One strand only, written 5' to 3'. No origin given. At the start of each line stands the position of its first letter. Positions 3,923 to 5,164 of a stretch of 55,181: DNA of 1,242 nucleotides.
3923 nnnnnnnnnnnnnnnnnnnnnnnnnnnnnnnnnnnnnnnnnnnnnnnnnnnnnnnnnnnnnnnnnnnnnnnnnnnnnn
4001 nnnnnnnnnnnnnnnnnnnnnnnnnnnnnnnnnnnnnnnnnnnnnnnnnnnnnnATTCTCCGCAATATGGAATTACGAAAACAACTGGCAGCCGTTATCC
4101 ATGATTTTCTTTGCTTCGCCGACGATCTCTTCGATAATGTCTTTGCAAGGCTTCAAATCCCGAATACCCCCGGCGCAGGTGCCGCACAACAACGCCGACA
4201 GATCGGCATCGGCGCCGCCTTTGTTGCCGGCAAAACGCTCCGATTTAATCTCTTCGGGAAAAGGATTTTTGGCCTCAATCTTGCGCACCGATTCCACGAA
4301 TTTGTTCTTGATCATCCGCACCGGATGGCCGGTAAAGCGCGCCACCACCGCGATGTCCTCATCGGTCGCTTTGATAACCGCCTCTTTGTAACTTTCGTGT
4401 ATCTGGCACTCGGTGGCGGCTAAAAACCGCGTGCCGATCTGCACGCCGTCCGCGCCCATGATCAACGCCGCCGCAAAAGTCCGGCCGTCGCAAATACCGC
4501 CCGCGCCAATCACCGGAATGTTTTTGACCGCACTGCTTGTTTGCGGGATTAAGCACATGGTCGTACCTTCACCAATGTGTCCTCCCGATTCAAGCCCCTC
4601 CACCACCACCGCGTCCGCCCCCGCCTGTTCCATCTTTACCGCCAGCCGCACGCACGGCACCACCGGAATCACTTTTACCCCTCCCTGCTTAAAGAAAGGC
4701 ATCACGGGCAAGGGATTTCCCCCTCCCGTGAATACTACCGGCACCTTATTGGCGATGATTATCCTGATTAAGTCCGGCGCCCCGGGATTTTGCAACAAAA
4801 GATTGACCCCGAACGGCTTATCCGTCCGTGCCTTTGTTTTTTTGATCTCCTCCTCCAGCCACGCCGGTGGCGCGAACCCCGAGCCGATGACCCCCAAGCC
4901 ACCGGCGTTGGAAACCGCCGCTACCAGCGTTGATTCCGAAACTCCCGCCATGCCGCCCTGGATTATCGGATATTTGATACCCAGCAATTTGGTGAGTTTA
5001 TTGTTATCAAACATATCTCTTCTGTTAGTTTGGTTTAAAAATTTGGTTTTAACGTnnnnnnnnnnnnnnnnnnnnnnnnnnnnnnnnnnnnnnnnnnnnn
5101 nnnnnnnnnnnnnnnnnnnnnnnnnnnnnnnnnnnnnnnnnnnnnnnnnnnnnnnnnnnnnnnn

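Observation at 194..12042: Lipid-synthesis cluster with no ACP-dependent component and an archaeal-style thiolase set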

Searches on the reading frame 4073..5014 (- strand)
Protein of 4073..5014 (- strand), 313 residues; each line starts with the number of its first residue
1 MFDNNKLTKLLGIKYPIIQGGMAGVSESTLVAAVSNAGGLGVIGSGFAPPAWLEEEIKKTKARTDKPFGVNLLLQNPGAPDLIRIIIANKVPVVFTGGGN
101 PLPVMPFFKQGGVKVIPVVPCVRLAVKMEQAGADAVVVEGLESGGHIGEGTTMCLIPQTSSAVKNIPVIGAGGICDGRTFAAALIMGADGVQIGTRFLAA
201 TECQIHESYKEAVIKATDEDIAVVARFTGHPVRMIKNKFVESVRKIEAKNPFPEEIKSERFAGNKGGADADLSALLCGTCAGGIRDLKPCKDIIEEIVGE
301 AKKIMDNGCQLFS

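Call 4: search_protein_families(library=pfam, proteins=[window:4073-5014:-], max_evalue=0.001)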
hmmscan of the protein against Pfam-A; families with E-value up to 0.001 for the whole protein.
window:4073-5014:- (313 aa): 5 families
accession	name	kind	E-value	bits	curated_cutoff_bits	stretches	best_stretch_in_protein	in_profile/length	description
PF03060.21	NMO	-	8.2e-68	229.7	28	2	83-298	106-329/331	Nitronate monooxygenase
PF00478.31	IMPDH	-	1.6e-07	31.1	25.6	1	5-194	25-173/345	IMP dehydrogenase / GMP reductase domain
PF01070.24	FMN_dh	-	8e-06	25.5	24.9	1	125-229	232-336/350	FMN-dependent dehydrogenase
PF00977.27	His_biosynth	-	0.00018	21.5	23.6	1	122-218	32-129/228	Histidine biosynthesis protein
PF01645.23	Glu_synthase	-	0.00025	20.8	20.4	0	162-207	266-317/369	Conserved region in glutamate synthase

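Call 5: search_protein_families(library=ncbifam, proteins=[window:4073-5014:-], max_evalue=0.001)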
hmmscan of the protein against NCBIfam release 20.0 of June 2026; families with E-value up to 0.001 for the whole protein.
window:4073-5014:- (313 aa): 9 families
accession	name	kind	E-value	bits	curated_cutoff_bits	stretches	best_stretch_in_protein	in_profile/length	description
TIGR03151.1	enACPred_II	equivalog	1.2e-107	359.8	453.1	1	5-306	2-305/307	enoyl-[acyl-carrier-protein] reductase FabK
TIGR02814.1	pfaD_fam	subfamily_domain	1.2e-08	34.2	449.25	1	6-75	10-82/444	PfaD family polyunsaturated fatty acid/polyketide biosynthesis protein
TIGR01302.1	IMP_dehydrog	equivalog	3e-08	32.9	481.5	1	5-62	25-81/450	IMP dehydrogenase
NF005574.0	PRK07259.1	equivalog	7.7e-06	25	269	1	156-203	229-275/304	dihydroorotate dehydrogenase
TIGR02151.1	IPP_isom_2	equivalog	2.7e-05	23.3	281.3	1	148-224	243-317/338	type 2 isopentenyl-diphosphate Delta-isomerase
NF005311.0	PRK06843.1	equivalog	3.5e-05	22.9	779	0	5-61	33-88/404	inosine 5-monophosphate dehydrogenase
TIGR00735.1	hisF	equivalog_domain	6.9e-05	22.3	294.55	1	121-203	32-112/254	imidazole glycerol phosphate synthase subunit HisF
TIGR01037.2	pyrD_sub1_fam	subfamily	0.00026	20.2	270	0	164-214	233-281/300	dihydroorotate dehydrogenase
NF002702.0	PRK02506.1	equivalog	0.00078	18.7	301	0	164-198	242-276/313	dihydroorotate oxidase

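Call 18: find_encoding_contigs(protein=window:4073-5014:-, flank=10000, max_places=6)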
Protein window:4073-5014:- (313 aa): 1 contig read that carries it; 1 place shown.
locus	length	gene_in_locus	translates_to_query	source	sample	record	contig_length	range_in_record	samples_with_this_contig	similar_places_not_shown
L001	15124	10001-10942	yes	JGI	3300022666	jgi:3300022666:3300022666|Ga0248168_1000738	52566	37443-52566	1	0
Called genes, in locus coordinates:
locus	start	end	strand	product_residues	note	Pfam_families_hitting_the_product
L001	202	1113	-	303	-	PF00535:Glycos_transf_2, PF13641:Glyco_tranf_2_3 (weak), PF10111:Glyco_tranf_2_2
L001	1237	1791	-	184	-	PF07690:MFS_1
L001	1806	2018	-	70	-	-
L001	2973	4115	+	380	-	PF00108:Thiolase_N, PF22691:Thiolase_C_1, PF02803:Thiolase_C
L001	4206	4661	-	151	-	PF04019:DUF359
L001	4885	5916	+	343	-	PF04015:DUF362 (weak)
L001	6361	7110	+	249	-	PF00106:adh_short, PF08659:KR, PF23441:SDR, PF13561:adh_short_C2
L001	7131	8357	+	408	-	PF25371:DUF7884, PF02353:CMAS, PF13489:Methyltransf_23, PF08241:Methyltransf_11, PF08242:Methyltransf_12, PF13649:Methyltransf_25, PF13847:Methyltransf_31 (weak)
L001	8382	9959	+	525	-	PF07977:FabA, PF22818:ApeI-like, PF00478:IMPDH (faint), PF03060:NMO, PF01180:DHO_dh (weak)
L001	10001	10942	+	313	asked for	PF00478:IMPDH (weak), PF03060:NMO, PF01070:FMN_dh (weak)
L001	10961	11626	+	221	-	PF01553:Acyltransferase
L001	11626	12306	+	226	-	PF01553:Acyltransferase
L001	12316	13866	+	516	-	PF00289:Biotin_carb_N, PF14397:ATPgrasp_ST (faint), PF02222:ATP-grasp (weak), PF02655:ATP-grasp_3 (weak), PF02786:CPSase_L_D2, PF07478:Dala_Dala_lig_C (weak), PF02785:Biotin_carb_C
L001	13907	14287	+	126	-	PF25917:BSH_RND (faint), PF25919:BSH_CusB (faint), PF25973:BSH_CzcB (faint), PF00364:Biotin_lipoyl, PF25984:BSH_YknX (faint)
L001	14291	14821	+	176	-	PF03099:BPL_LplA_LipB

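Call 32: search_solved_structures(query=window:4073-5014:-, max_evalue=0.00001)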
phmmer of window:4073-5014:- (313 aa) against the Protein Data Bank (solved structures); distinct sequences matched with E-value up to 0.00001: 22.
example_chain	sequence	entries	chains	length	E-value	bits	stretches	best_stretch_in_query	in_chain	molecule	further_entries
7l00_A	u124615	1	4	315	7.7e-91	308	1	5-305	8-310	Enoyl-Acyl Carrier Protein Reductase FabK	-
5gvh_A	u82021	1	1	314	6.1e-80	272.2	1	5-305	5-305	Enoyl-[acyl-carrier-protein] reductase [FMN]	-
3bo9_A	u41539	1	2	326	6.9e-80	272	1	5-305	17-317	Putative nitroalkan dioxygenase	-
5gvj_A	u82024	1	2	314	1.7e-79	270.8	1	5-305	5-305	Enoyl-[acyl-carrier-protein] reductase [FMN]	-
9pl0_A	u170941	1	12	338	2.3e-79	270.3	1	3-302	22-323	Enoyl-[acyl-carrier-protein] reductase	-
2z6i_A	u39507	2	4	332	4.3e-74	253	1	6-307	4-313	Trans-2-enoyl-ACP reductase II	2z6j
4iql_A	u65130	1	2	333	4.2e-61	210.3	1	5-263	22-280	Enoyl-(Acyl-carrier-protein) reductase II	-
2gjl_A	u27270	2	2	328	1.8e-48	168.8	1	6-305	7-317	hypothetical protein PA1024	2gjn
6e2a_A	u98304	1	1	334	2e-48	168.7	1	6-305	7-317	Nitronate monooxygenase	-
5lsm_A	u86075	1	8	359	4.6e-38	134.7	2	105-294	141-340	FMN-dependent nitronate monooxygenase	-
4qis_A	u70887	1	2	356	7.2e-32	114.3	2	78-240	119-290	Nitronate monooxygenase family protein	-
4q4k_A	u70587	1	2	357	9.4e-32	114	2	78-240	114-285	Nitronate Monooxygenase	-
4qit_A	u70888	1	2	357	1.6e-30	109.9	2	77-240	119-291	Nitronate monooxygenase family protein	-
4qiu_A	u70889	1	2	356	2.6e-30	109.2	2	78-240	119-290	Nitronate monooxygenase family protein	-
3bw4_A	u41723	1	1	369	3.7e-28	102.1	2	83-296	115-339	2-nitropropane dioxygenase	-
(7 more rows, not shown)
